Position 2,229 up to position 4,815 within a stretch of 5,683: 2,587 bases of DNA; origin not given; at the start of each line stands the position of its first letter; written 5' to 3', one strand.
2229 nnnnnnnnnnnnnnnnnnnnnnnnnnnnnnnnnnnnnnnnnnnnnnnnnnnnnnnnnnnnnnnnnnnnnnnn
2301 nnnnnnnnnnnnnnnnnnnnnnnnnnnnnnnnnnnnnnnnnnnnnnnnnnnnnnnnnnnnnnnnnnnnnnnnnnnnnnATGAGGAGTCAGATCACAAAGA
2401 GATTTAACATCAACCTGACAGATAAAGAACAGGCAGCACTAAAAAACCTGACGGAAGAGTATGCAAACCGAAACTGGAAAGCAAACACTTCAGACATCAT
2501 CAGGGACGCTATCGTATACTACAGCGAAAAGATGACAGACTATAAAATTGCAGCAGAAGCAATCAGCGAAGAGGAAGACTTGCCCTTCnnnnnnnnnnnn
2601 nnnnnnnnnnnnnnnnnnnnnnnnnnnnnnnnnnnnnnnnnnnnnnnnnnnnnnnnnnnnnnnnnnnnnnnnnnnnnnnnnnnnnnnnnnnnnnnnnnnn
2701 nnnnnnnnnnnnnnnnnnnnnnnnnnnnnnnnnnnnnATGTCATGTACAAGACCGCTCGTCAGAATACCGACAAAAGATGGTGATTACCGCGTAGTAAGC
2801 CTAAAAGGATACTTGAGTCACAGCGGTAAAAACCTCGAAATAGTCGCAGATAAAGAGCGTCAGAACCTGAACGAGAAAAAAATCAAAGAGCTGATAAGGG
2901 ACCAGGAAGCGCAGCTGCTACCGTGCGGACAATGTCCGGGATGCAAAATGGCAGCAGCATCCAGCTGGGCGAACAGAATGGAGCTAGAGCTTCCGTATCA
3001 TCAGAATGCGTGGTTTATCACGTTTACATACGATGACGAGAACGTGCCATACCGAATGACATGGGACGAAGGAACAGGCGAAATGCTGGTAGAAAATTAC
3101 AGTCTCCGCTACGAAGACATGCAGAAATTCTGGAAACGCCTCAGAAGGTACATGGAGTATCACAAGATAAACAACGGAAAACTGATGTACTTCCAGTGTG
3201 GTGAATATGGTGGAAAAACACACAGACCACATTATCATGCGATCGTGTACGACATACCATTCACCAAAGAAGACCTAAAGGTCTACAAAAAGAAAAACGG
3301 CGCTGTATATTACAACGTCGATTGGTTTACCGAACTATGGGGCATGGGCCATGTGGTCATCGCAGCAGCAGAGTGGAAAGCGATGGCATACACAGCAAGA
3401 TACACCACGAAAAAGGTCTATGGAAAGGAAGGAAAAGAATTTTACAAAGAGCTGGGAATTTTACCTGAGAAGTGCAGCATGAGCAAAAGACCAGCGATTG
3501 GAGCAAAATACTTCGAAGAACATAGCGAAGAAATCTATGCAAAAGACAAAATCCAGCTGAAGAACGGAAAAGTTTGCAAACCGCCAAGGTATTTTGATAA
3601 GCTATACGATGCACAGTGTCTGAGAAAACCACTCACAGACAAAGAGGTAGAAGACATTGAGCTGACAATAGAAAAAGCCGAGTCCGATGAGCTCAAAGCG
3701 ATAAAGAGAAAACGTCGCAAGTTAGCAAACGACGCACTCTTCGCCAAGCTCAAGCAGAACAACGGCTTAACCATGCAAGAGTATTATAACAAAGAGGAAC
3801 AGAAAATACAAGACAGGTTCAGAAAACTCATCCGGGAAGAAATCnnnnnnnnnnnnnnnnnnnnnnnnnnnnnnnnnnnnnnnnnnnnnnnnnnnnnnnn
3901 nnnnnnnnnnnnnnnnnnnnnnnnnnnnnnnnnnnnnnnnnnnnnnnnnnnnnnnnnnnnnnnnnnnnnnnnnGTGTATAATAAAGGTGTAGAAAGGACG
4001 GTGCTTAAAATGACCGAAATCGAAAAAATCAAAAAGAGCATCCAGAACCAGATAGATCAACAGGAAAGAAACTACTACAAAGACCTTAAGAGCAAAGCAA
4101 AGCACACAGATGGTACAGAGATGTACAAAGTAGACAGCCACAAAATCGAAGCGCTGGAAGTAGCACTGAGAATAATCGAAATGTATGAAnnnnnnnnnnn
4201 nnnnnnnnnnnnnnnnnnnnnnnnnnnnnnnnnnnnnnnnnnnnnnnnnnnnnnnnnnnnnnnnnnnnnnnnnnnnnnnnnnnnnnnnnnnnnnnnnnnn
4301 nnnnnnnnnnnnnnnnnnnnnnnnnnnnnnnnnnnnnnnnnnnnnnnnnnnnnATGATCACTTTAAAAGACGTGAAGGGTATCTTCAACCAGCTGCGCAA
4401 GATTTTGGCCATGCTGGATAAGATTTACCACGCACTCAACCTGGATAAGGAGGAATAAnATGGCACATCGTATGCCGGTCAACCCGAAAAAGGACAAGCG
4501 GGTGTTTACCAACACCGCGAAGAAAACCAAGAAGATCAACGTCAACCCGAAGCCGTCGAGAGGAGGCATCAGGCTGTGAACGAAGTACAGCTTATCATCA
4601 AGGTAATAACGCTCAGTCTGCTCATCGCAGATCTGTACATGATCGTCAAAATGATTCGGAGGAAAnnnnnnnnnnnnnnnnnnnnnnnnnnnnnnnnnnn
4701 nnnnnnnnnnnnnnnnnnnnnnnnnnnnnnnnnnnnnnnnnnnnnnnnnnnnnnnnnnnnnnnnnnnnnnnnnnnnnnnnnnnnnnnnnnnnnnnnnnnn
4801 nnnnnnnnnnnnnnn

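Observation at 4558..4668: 30-aa transmembrane peptide translationally coupled to the VP8-like gene: candidate single-gene lysis protein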

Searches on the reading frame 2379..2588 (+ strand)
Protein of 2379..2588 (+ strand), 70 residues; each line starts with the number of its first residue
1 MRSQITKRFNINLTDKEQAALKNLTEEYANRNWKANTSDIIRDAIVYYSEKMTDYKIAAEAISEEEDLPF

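Call 3: search_protein_families(library=phrogs, proteins=[window:2379-2588:+], max_evalue=1)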
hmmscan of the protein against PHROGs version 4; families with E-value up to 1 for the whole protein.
window:2379-2588:+ (70 aa): 6 families
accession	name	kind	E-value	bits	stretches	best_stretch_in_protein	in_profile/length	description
phrog_4085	-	unknown function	4.8e-05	24.6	1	9-66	3-55/77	-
phrog_15666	-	unknown function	0.1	13.9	1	16-60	9-51/81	-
phrog_876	-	transcription regulation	0.12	12.9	1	6-54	67-110/239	transcriptional repressor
phrog_1466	-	unknown function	0.18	13.2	1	5-62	5-60/92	-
phrog_9908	-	DNA, RNA and nucleotide metabolism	0.18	11.9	1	15-64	70-113/282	DNA binding protein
phrog_26489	-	unknown function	0.19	12.9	0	4-30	66-92/100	-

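Call 47: search_protein_families(library=pfam, proteins=[window:2379-2588:+], max_evalue=1)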
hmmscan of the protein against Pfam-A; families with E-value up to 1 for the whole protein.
window:2379-2588:+ (70 aa): 2 families
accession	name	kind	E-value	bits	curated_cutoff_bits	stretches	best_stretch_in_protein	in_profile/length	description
PF19020.6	Ta1207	-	0.00089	18.8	26.3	1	9-67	159-217/277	Ta1207 family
PF19807.5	DUF6290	-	0.051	14.2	27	1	10-65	5-55/72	Family of unknown function (DUF6290)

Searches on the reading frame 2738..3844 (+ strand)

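Call 3: search_protein_families(library=phrogs, proteins=[window:2738-3844:+], max_evalue=1)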
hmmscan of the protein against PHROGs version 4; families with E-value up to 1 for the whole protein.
window:2738-3844:+ (369 aa): 5 families
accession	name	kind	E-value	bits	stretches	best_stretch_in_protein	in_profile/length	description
phrog_942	-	DNA, RNA and nucleotide metabolism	1.1e-97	329.4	1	1-367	59-354/501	replication initiation protein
phrog_29197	-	unknown function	1.5e-28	101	1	55-171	56-168/187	-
phrog_3584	-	DNA, RNA and nucleotide metabolism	2.2e-06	28.3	1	87-226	65-176/265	replication initiation protein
phrog_7769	-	unknown function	0.0053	18.2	1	120-171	22-69/118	-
phrog_6998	-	unknown function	0.029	15.5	0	144-179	30-65/71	-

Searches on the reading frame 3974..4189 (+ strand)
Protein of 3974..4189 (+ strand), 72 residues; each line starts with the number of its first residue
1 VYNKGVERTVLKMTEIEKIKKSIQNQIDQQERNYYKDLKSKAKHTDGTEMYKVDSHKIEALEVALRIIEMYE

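Call 3: search_protein_families(library=phrogs, proteins=[window:3974-4189:+], max_evalue=1)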
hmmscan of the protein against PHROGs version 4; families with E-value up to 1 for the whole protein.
window:3974-4189:+ (72 aa): 3 families
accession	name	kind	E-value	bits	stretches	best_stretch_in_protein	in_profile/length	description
phrog_22921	-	unknown function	0.035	15.6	1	37-66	25-54/98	-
phrog_19704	-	unknown function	0.066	14.5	1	7-59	29-77/161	-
phrog_26291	-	unknown function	0.24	12.9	1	3-44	50-90/100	-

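Call 47: search_protein_families(library=pfam, proteins=[window:3974-4189:+], max_evalue=1)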
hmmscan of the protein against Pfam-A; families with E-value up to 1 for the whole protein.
window:3974-4189:+ (72 aa): 3 families
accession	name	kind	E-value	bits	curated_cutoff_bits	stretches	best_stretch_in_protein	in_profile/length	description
PF10656.15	DUF2483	-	0.013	16.1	27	1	28-63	24-59/72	Hypothetical protein of unknown function (DUF2483)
PF01877.22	RNA_binding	-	0.022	15.5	26.9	1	8-70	5-68/120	RNA binding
PF15155.11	MRFAP1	-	0.094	13.7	27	1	8-70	44-109/119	MORF4 family-associated protein1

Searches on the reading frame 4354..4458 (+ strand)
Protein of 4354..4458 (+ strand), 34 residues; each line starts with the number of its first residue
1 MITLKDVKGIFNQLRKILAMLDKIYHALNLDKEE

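Call 3: search_protein_families(library=phrogs, proteins=[window:4354-4455:+], max_evalue=1)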
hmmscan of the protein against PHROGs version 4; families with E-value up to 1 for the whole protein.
window:4354-4455:+ (34 aa): 0 families

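Call 47: search_protein_families(library=pfam, proteins=[window:4354-4455:+], max_evalue=1)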
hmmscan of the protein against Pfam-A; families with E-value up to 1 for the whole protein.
window:4354-4455:+ (34 aa): 0 families

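Call 70: find_encoding_contigs(protein=window:4354-4458:+, flank=1500, max_places=10)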
Protein window:4354-4458:+ (34 aa): 24 contigs read that carry it; 10 places shown.
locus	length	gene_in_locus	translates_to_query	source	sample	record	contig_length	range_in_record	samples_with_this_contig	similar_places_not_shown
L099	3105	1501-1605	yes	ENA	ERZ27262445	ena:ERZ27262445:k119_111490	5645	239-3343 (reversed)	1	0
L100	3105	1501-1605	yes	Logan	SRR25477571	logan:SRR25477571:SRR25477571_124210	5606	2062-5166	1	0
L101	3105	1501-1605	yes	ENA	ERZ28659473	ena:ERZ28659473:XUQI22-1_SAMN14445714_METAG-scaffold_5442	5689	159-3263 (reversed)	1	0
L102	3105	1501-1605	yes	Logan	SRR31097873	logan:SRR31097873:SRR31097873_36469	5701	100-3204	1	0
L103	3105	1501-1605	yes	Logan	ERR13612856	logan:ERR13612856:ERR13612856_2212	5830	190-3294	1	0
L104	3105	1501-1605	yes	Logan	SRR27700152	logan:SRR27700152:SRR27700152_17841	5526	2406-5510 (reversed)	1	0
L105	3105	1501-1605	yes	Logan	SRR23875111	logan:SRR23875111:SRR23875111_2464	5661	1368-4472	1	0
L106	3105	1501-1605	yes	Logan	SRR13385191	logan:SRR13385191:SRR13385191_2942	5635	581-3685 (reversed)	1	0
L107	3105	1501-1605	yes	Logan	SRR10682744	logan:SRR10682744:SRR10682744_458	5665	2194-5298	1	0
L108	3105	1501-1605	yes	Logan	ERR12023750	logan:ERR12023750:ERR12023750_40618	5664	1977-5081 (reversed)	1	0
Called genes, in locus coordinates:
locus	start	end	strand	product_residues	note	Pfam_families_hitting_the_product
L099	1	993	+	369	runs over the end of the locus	PF23343:REP_ORF2-G2P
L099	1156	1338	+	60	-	-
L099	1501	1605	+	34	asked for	-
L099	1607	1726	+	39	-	-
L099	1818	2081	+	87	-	PF20577:Phage_ORF5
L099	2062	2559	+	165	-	PF09675:Chlamy_scaf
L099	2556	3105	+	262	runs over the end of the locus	?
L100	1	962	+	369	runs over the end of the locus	PF23343:REP_ORF2-G2P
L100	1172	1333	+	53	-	-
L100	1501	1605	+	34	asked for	-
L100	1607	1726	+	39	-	-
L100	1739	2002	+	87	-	PF20577:Phage_ORF5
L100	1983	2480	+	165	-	PF09675:Chlamy_scaf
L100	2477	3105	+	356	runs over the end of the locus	?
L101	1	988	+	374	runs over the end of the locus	PF23343:REP_ORF2-G2P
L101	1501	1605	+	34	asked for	-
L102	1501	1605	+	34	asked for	-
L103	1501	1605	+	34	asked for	-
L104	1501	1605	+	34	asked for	-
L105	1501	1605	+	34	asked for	-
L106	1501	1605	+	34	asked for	-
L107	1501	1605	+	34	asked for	-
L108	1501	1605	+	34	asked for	-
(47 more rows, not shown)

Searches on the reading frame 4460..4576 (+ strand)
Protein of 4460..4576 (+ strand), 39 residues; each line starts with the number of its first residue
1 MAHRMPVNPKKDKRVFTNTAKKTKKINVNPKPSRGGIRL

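Call 3: search_protein_families(library=phrogs, proteins=[window:4460-4576:+], max_evalue=1)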
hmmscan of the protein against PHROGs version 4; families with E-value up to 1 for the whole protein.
window:4460-4576:+ (39 aa): 1 family
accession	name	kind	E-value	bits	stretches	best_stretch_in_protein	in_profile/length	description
phrog_10695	-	unknown function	1.9e-09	38.5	1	1-39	1-39/39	-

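Call 67: find_encoding_contigs(protein=window:4460-4576:+, flank=1500, max_places=10)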
Protein seq(39 aa) (39 aa): 24 contigs read that carry it; 10 places shown.
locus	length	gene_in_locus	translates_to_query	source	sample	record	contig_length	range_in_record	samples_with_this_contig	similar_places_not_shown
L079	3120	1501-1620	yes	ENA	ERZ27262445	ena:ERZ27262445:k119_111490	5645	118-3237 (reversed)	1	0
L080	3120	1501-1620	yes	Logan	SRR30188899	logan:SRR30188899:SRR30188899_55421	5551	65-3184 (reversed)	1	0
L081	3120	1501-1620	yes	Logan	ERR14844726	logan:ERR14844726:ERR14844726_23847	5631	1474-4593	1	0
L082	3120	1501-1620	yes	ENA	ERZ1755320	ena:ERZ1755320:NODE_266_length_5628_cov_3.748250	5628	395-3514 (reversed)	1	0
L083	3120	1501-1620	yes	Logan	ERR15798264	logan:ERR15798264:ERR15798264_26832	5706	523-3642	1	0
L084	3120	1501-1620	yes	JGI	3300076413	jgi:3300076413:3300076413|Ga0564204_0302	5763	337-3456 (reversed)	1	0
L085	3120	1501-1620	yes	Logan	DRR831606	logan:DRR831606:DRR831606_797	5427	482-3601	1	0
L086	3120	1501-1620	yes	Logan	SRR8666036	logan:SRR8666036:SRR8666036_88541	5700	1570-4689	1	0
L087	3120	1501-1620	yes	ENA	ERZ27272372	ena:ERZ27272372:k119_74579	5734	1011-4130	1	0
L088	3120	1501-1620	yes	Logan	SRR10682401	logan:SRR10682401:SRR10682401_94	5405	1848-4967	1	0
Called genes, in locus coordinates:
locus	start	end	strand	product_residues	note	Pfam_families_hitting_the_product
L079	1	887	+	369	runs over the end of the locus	PF23343:REP_ORF2-G2P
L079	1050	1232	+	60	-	-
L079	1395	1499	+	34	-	-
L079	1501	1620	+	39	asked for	-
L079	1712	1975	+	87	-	PF20577:Phage_ORF5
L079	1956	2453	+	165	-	PF09675:Chlamy_scaf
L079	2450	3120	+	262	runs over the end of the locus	?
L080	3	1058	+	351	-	PF23343:REP_ORF2-G2P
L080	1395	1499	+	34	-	-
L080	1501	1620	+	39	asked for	-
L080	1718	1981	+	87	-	PF20577:Phage_ORF5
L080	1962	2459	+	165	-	PF09675:Chlamy_scaf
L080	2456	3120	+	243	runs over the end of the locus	?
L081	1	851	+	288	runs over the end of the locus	PF23343:REP_ORF2-G2P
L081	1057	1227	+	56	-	-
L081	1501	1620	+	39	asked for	-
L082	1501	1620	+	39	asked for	-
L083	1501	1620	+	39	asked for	-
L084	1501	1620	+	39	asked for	-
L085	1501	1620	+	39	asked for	-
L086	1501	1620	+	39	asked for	-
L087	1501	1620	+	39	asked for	-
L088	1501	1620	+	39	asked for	-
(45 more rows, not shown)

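Call 82: search_protein_families(library=pfam, proteins=[window:4460-4576:+], max_evalue=10)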
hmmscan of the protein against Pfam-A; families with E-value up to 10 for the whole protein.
window:4460-4576:+ (39 aa): 0 families

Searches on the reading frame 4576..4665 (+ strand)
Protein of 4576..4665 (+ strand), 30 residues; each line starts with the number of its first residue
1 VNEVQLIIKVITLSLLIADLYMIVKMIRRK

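Call 3: search_protein_families(library=phrogs, proteins=[window:4576-4665:+], max_evalue=1)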
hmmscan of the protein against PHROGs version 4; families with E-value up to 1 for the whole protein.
window:4576-4665:+ (30 aa): 0 families

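Call 32: search_dna_similar(query=window:4576-4665:+, collection=phages, mode=protein, max_evalue=10, max_rows=40)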
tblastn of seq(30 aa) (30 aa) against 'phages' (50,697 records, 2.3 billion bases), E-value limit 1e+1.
Records with a match: 1; places in all: 1; records where one place covers at least 80% of the query: 1.
Best place of each record, by identity: 90-95% 1.
By first word of the organism name: Human 1.
By host as written in the record: Homo sapiens 1.
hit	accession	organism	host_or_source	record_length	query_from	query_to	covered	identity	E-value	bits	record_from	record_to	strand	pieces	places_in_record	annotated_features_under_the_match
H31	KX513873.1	Human gut gokushovirus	Homo sapiens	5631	2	30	97%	93.1%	1e-9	55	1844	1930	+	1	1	none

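Call 47: search_protein_families(library=pfam, proteins=[window:4576-4665:+], max_evalue=1)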
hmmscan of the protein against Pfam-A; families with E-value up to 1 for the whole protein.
window:4576-4665:+ (30 aa): 0 families

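Call 66: find_encoding_contigs(protein=window:4576-4665:+, flank=3000, max_places=10)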
Protein seq(30 aa) (30 aa): no gene with exactly this product is on record in the collection.

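Call 75: search_dna_similar(query=window:4576-4665:+, collection=plasmids, mode=protein, max_evalue=10, max_rows=15)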
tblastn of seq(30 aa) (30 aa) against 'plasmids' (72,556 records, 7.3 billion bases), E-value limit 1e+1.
No match.

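Call 79: search_protein_families(library=padloc, proteins=[window:4576-4665:+], max_evalue=10)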
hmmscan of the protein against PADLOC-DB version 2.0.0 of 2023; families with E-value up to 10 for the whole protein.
seq(30 aa): 0 families

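Call 80: search_protein_families(library=ncbifam, proteins=[window:4576-4665:+], max_evalue=10)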
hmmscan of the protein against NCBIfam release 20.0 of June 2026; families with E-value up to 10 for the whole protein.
seq(30 aa): 0 families

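Call 84: search_protein_representatives(protein=window:4576-4665:+)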
Query: 30 residues. Proteins with E-value up to 0.001 (for the whole library): 1; up to 1e-10: 0; up to 1e-30: 0. The best 1 are listed.
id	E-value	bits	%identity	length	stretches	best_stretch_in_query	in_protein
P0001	2.5e-07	43.7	93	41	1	1-30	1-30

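Call 86: find_encoding_contigs(protein=P0001, flank=3000, max_places=6)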
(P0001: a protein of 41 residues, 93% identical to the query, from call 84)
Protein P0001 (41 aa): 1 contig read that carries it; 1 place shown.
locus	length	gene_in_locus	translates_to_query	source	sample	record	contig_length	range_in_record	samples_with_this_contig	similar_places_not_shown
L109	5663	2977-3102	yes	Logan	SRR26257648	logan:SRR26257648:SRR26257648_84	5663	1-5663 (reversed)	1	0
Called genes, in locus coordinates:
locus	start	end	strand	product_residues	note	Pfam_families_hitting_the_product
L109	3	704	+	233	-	?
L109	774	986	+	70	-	-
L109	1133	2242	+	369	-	PF23343:REP_ORF2-G2P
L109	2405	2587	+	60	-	-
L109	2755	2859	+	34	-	-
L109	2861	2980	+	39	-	-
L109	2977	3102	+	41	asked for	-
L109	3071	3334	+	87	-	PF20577:Phage_ORF5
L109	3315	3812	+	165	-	PF09675:Chlamy_scaf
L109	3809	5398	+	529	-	PF02305:Phage_F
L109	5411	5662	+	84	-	?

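Call 95: predict_structure(protein=window:4576-4665:+)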
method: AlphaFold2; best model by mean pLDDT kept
length: 30 residues; sequences in the alignment: 1
mean_pLDDT: 96.4   pTM: 0.49
mean pLDDT of the five models: 96.4, 96.3, 94.3, 93.7, 93.1
residues with pLDDT >= 90: 28; 70-90: 2; 50-70: 0; < 50: 0
segments of 3 or more residues with pLDDT < 50: none
pLDDT, mean of each block of 10 residues (from residue 1): 95 98 96
secondary structure, 60 per line:
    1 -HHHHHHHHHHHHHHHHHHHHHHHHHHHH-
elements in order: H2-29
